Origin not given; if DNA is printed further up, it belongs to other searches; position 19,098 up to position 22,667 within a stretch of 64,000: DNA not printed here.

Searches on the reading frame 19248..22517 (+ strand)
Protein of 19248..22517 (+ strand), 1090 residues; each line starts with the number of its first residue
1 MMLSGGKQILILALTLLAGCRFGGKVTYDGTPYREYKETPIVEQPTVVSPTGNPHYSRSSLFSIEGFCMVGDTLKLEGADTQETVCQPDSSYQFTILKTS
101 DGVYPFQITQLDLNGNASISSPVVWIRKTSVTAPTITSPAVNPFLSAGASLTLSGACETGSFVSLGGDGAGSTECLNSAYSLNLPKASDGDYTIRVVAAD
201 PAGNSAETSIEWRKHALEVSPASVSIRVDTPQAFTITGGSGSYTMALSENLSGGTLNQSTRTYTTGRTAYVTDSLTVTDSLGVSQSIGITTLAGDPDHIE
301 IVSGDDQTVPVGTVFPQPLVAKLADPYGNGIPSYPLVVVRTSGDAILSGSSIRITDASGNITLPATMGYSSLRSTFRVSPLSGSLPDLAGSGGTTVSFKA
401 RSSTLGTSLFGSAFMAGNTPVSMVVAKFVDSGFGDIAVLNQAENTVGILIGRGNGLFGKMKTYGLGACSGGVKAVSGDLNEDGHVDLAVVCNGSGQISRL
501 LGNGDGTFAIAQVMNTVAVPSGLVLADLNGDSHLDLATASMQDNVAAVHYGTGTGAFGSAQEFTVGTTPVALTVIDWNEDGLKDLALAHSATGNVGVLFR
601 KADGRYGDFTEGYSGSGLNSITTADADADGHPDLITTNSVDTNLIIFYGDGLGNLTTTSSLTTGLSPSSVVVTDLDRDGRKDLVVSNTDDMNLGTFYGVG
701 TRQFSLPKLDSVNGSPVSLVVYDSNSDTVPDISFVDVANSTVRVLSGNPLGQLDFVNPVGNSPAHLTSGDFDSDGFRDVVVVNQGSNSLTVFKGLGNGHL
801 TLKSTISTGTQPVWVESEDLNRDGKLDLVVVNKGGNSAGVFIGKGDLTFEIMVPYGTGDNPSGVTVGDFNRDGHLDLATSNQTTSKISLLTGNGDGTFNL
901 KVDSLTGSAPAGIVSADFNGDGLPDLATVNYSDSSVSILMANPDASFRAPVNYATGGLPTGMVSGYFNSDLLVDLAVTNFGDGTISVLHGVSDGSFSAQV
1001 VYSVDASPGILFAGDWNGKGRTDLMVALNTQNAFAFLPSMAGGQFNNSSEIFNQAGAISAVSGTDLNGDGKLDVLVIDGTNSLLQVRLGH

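Call 6: search_protein_families(library=pfam, proteins=[window:19248-22517:+], max_evalue=0.1)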
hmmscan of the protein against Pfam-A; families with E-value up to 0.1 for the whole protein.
window:19248-22517:+ (1090 aa): 6 families
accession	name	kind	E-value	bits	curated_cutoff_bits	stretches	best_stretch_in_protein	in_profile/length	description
PF13517.12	FG-GAP_3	-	6e-74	245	26.9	12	819-878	1-60/61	FG-GAP-like repeat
PF01839.29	FG-GAP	-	5.4e-31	106.4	22.1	7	861-883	2-24/37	FG-GAP repeat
PF19077.6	Big_13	-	9.3e-06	26.5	27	1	180-209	64-94/102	Bacterial Ig-like domain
PF22352.2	K319L-like_PKD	-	0.0052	17.2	27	0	81-120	39-78/84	K319L-like, PKD domain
PF00801.26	PKD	-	0.06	13.8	23.5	1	142-208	8-75/80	PKD domain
PF14783.12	BBS2_Mid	-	0.087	13.4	27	0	669-695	1-26/108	Ciliary BBSome complex subunit 2, middle region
